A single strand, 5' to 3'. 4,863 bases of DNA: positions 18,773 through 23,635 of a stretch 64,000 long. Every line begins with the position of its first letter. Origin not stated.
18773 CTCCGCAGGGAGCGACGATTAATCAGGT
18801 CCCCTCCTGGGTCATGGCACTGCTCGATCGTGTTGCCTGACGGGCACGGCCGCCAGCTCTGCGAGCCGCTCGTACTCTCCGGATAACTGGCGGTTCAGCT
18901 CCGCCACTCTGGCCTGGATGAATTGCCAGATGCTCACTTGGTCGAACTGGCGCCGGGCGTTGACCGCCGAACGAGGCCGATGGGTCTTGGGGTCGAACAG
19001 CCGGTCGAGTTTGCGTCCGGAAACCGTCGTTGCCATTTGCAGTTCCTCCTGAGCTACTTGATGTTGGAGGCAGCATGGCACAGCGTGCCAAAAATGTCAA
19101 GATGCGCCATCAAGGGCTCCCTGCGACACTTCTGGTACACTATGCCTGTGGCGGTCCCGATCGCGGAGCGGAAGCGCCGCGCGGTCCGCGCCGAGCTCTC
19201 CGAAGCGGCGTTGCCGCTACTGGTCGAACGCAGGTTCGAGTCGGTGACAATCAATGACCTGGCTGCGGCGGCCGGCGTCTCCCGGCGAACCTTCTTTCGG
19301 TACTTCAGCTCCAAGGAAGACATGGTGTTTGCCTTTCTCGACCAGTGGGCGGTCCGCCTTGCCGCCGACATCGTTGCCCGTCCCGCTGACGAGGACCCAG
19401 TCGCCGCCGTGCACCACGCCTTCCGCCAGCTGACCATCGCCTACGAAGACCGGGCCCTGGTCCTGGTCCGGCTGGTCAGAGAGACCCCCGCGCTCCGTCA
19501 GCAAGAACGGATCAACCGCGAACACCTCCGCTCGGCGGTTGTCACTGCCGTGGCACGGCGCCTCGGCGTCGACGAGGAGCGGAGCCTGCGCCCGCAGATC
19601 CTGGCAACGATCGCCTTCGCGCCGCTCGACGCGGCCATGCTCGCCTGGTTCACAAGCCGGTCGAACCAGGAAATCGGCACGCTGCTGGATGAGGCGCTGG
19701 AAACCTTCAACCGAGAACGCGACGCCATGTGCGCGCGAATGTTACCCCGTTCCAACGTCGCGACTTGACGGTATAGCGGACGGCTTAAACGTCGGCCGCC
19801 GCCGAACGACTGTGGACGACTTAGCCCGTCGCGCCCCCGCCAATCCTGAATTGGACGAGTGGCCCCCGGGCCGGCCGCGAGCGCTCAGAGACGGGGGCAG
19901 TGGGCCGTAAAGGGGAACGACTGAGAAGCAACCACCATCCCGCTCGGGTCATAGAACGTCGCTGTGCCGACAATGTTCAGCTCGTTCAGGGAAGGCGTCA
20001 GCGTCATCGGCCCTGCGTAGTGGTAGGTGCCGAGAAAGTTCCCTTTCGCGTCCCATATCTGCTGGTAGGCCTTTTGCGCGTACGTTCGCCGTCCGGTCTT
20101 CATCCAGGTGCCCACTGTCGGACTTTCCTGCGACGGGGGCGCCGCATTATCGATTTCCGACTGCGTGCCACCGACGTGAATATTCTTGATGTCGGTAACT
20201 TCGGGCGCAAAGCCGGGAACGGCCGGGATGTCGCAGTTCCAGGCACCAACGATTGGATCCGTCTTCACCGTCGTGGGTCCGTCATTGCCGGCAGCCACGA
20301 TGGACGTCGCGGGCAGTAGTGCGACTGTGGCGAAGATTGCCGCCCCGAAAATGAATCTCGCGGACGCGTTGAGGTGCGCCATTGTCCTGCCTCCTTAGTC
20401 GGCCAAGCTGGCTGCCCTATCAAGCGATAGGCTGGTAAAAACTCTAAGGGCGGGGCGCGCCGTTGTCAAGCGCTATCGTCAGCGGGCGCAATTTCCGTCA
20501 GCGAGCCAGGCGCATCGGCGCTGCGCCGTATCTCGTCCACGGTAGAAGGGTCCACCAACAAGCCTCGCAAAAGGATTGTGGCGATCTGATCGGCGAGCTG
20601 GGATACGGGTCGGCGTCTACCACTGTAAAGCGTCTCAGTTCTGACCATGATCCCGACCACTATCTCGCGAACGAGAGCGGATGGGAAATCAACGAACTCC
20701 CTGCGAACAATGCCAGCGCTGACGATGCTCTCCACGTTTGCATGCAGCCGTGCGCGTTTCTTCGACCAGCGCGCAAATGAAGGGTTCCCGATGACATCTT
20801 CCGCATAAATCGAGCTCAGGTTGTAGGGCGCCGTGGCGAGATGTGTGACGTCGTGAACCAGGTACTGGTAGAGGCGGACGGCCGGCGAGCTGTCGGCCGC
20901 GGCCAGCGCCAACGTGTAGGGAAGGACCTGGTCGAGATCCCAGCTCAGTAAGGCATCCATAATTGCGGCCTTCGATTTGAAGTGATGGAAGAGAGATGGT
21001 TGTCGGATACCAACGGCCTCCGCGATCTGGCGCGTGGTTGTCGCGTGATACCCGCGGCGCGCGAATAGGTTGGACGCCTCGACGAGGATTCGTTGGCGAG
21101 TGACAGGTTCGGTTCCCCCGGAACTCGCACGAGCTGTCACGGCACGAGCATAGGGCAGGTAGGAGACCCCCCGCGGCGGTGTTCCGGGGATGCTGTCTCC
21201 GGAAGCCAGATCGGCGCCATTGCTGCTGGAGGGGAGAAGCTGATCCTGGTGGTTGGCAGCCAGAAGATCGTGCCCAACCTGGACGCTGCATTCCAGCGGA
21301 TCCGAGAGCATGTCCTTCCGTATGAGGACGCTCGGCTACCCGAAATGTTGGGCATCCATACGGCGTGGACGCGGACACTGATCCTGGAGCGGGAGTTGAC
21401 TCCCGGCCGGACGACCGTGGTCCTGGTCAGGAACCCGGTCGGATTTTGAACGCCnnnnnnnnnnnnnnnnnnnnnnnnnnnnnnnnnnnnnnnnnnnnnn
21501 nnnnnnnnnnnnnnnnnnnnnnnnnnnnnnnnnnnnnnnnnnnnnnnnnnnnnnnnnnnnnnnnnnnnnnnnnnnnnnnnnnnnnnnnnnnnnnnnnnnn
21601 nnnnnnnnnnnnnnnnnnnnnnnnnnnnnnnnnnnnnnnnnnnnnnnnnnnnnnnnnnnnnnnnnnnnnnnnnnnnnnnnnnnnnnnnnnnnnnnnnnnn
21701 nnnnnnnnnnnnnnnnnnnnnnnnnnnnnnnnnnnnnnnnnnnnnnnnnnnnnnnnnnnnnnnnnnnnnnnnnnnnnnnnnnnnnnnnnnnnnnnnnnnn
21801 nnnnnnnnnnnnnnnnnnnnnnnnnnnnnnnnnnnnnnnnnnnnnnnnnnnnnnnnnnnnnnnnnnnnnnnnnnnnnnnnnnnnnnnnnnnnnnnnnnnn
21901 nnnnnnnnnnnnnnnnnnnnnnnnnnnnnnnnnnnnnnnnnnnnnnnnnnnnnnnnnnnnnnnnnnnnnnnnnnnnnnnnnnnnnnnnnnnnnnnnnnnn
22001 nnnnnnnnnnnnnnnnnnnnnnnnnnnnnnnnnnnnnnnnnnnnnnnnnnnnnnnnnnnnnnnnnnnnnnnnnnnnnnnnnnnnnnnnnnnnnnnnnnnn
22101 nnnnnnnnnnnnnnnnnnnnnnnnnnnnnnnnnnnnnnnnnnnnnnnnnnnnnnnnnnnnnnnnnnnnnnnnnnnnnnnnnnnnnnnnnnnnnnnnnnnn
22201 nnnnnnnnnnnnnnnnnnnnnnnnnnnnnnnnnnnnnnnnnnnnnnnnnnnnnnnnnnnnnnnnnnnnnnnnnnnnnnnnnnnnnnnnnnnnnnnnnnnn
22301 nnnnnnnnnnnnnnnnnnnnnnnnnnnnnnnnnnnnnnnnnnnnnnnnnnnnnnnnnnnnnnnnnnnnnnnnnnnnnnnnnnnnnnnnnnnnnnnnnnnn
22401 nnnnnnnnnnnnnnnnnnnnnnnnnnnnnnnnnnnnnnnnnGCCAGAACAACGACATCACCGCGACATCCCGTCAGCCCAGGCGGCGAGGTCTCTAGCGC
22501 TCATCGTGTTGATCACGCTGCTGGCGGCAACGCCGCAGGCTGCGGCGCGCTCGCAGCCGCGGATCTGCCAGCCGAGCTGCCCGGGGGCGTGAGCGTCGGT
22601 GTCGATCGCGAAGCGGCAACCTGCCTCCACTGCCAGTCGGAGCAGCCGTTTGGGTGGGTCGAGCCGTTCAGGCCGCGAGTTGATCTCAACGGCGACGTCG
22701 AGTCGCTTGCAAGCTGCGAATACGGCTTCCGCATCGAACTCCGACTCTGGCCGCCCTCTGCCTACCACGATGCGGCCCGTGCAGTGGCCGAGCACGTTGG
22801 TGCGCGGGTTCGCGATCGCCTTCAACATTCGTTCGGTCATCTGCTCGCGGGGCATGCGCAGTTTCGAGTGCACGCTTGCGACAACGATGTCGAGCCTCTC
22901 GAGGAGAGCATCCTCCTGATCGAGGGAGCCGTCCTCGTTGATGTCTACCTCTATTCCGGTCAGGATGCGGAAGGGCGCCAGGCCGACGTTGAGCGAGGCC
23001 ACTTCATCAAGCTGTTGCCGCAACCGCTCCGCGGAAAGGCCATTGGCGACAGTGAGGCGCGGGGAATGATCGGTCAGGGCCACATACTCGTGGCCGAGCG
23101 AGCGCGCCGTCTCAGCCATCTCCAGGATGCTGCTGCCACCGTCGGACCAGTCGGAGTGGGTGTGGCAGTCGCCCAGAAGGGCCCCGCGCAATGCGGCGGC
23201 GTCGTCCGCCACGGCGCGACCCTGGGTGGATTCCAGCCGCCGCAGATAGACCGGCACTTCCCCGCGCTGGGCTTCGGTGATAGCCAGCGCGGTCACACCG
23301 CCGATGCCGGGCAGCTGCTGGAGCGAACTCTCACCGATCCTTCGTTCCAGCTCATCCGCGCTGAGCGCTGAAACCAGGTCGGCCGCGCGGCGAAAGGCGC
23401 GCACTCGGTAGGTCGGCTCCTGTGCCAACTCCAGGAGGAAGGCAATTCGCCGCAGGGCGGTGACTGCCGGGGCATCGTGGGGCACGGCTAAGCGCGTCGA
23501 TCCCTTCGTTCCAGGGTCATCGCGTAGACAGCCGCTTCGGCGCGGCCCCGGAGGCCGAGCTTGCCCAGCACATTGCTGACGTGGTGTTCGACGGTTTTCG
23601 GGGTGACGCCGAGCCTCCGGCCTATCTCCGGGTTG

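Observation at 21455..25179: Tightly packed LuxR/TPR, HhH-PHP phosphoesterase and tandem nuclease-fold gene trio: candidate undescribed DNA-targeting module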

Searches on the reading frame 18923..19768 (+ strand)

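Call 50: search_protein_families(library=pfam, proteins=[window:18923-19768:+], max_evalue=0.001)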
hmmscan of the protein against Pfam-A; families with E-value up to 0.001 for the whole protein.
window:18923-19768:+ (281 aa): 2 families
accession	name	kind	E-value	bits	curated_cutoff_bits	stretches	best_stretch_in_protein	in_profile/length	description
PF00440.29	TetR_N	-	7.3e-13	48.5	24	1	94-137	3-46/47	Bacterial regulatory proteins, tetR family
PF17754.6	TetR_C_14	-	2.2e-09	37.6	22.7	1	160-262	4-107/112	MftR C-terminal domain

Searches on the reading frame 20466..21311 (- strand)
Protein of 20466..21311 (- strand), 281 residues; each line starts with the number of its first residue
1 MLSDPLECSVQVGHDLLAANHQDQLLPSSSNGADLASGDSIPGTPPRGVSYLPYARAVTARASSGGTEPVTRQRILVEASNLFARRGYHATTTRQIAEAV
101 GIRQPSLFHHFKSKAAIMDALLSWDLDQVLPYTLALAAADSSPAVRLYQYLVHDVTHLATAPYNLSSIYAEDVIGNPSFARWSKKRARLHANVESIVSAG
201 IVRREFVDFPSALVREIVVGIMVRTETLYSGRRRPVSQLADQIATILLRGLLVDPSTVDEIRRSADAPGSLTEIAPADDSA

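Call 50: search_protein_families(library=pfam, proteins=[window:20466-21311:-], max_evalue=0.001)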
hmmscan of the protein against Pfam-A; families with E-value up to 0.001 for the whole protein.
window:20466-21311:- (281 aa): 2 families
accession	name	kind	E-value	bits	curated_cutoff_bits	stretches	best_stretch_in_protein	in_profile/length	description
PF00440.29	TetR_N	-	7.4e-17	61.3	24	1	75-121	1-47/47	Bacterial regulatory proteins, tetR family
PF17932.6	TetR_C_24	-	0.00065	20.4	26.4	1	166-251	27-114/114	Tetracyclin repressor-like, C-terminal domain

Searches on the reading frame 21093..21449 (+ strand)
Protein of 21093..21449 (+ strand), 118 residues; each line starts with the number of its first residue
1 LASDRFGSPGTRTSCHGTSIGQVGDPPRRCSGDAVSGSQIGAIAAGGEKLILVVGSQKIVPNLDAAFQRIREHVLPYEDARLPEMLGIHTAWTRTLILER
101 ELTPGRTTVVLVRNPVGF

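Call 50: search_protein_families(library=pfam, proteins=[window:21093-21449:+], max_evalue=0.001)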
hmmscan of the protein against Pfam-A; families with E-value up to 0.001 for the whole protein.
window:21093-21449:+ (118 aa): 1 family
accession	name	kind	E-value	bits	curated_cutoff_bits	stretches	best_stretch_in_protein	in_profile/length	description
PF02589.21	LUD_dom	-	9.7e-07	29.1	22.6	1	41-112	112-189/189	LUD domain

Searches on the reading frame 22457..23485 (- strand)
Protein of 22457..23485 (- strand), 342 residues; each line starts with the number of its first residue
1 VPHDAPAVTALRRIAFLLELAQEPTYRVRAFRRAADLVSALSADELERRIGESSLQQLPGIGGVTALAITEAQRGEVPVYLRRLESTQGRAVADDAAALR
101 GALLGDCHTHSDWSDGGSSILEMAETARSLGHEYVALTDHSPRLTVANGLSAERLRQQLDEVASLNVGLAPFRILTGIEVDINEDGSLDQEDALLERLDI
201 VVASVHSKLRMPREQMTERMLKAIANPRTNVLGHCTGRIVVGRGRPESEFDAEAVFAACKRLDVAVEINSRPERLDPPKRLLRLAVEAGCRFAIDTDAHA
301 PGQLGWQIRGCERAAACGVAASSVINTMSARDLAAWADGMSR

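Call 3: search_protein_families(library=pfam, proteins=[window:22457-23485:-], max_evalue=0.1)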
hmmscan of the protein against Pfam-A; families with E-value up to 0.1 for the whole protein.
window:22457-23485:- (342 aa): 4 families
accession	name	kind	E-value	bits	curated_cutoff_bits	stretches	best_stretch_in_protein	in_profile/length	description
PF02811.25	PHP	-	1.3e-11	45.5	26.4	1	106-270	1-163/164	PHP domain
PF14716.13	HHH_8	-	1.9e-09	38.2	30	1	8-72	7-67/73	Helix-hairpin-helix domain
PF01876.22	RNase_P_p30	-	0.0037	17.2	35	1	112-203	6-94/214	RNase P subunit p30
PF00633.29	HHH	-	0.017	15.4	24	1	54-71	12-29/30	Helix-hairpin-helix motif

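Call 4: search_protein_families(library=ncbifam, proteins=[window:22457-23485:-], max_evalue=0.1)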
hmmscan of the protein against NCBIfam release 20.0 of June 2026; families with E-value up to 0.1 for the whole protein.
window:22457-23485:- (342 aa): 13 families
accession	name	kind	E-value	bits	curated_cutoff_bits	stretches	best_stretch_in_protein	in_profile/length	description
NF005928.0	PRK07945.1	equivalog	2e-159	530.4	250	1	7-338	3-335/337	PHP domain-containing protein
NF006375.0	PRK08609.1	equivalog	1e-66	225.7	426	2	103-336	335-566/571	DNA polymerase/3'-5' exonuclease PolX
NF006702.0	PRK09248.1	domain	1.6e-22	80.3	264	1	106-329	6-225/246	PHP domain-containing protein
NF006251.0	PRK08392.1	equivalog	1.3e-18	67.2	212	1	106-314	3-203/216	hypothetical protein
NF004981.0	PRK06361.1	equivalog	1.1e-08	34.7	117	2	106-152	3-49/217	histidinol phosphate phosphatase domain-containing protein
TIGR01856.1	hisJ_fam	subfamily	2.7e-08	33.8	90.2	1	106-207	2-112/252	histidinol-phosphatase HisJ family protein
NF005596.0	PRK07328.1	subfamily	2.2e-07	30.5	202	2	253-311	180-243/269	histidinol-phosphatase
NF038032.1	CehA_McbA_metalo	domain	4.5e-05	23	80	1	105-142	5-42/315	CehA/McbA family metallohydrolase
NF041577.1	nside_bi_sphtase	equivalog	0.0008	18.6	400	1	106-142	5-41/276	3',5'-nucleoside bisphosphate phosphatase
NF047893.1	blaSAM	exception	0.0033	16.8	550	0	293-330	182-219/295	SAM family subclass B3 metallo-beta-lactamase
NF005996.1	PRK08123.1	equivalog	0.028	13.7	133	1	106-189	2-96/262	histidinol-phosphatase HisJ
NF005617.0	PRK07374.1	equivalog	0.044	11.6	1653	1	107-141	6-42/1170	DNA polymerase III subunit alpha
NF046111.1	RNaseP3Mthb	equivalog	0.078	12.7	200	0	110-188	8-75/236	ribonuclease P protein component 3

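Call 5: search_protein_families(library=padloc, proteins=[window:22457-23485:-], max_evalue=0.1)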
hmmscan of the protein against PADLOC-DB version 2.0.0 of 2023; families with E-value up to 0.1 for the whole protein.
window:22457-23485:- (342 aa): 0 families

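Call 16: list_cluster_members(proteins=[P0001, window:22457-23485:-, window:23488-25179:-])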
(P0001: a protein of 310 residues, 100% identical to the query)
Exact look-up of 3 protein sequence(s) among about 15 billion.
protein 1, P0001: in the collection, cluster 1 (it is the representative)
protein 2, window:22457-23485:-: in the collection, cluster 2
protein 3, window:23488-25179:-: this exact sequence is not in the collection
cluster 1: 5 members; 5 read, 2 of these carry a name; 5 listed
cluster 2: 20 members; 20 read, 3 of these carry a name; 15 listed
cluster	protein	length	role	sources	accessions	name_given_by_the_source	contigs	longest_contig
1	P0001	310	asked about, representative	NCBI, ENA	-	-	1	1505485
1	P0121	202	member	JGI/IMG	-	hypothetical protein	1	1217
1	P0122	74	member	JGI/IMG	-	hypothetical protein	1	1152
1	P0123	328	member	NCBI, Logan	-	-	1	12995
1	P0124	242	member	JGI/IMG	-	-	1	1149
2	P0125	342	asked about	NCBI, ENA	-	-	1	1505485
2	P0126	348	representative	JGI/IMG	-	-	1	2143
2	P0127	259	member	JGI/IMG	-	putative hydrolase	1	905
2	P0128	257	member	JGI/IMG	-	putative hydrolase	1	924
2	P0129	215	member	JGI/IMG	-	putative hydrolase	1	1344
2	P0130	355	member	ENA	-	-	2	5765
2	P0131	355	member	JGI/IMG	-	-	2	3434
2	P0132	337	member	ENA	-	-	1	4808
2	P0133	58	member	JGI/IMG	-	-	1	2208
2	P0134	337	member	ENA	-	-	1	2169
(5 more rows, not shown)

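Call 63: search_solved_structures(query=window:22457-23485:-, max_evalue=0.001, show_alignments=1)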
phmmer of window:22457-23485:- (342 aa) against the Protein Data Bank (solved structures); distinct sequences matched with E-value up to 0.001: 5.
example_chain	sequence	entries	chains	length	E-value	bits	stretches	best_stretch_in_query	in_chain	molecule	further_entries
2w9m_A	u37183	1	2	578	1.1e-50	176.2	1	100-331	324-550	POLYMERASE X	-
3b0y_A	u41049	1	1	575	1.5e-49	172.5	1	103-337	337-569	DNA polymerase beta family (X family)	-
3b0x_A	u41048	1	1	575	1.5e-49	172.5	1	103-337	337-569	DNA polymerase beta family (X family)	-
3au2_A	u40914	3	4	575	1.5e-49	172.5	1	103-337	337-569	DNA polymerase beta family (X family)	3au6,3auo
1m65_A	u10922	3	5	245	8e-08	35.4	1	107-305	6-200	Hypothetical protein ycdX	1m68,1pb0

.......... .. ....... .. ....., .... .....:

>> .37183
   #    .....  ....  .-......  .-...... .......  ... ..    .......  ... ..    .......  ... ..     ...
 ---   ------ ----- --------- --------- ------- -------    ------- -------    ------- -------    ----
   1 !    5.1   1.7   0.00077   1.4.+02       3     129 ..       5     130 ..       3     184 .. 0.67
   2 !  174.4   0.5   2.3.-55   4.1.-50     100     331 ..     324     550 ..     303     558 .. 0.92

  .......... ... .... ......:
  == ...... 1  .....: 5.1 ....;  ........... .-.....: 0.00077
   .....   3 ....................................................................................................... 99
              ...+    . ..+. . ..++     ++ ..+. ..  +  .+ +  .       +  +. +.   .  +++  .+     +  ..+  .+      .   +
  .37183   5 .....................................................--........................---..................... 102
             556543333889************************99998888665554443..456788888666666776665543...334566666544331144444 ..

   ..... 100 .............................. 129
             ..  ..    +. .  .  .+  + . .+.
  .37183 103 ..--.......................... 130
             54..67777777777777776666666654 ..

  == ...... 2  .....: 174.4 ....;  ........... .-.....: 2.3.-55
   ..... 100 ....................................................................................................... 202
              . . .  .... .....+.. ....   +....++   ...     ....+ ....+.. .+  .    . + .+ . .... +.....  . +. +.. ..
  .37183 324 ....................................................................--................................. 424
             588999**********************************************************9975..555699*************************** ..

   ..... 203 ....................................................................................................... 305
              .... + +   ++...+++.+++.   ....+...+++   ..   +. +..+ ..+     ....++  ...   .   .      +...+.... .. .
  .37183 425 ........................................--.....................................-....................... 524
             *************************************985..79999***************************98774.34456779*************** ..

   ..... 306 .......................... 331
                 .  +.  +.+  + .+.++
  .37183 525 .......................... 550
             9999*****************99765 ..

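Call 76: search_protein_families(library=pfam, proteins=[L012:6566-7135:+], max_evalue=0.001)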
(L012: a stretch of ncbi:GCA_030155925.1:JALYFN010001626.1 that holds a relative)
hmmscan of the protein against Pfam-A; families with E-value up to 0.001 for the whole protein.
L012:6566-7135:+ (189 aa): 0 families

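Call 86: search_protein_families(library=phrogs, proteins=[window:22457-23485:-], max_evalue=0.05)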
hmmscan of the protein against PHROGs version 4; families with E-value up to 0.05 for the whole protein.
window:22457-23485:- (342 aa): 2 families
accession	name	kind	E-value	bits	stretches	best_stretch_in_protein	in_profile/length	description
phrog_7513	-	unknown function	0.0026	17.7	1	107-142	14-51/461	-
phrog_405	-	DNA, RNA and nucleotide metabolism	0.029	13.2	1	107-141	47-83/1190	DNA polymerase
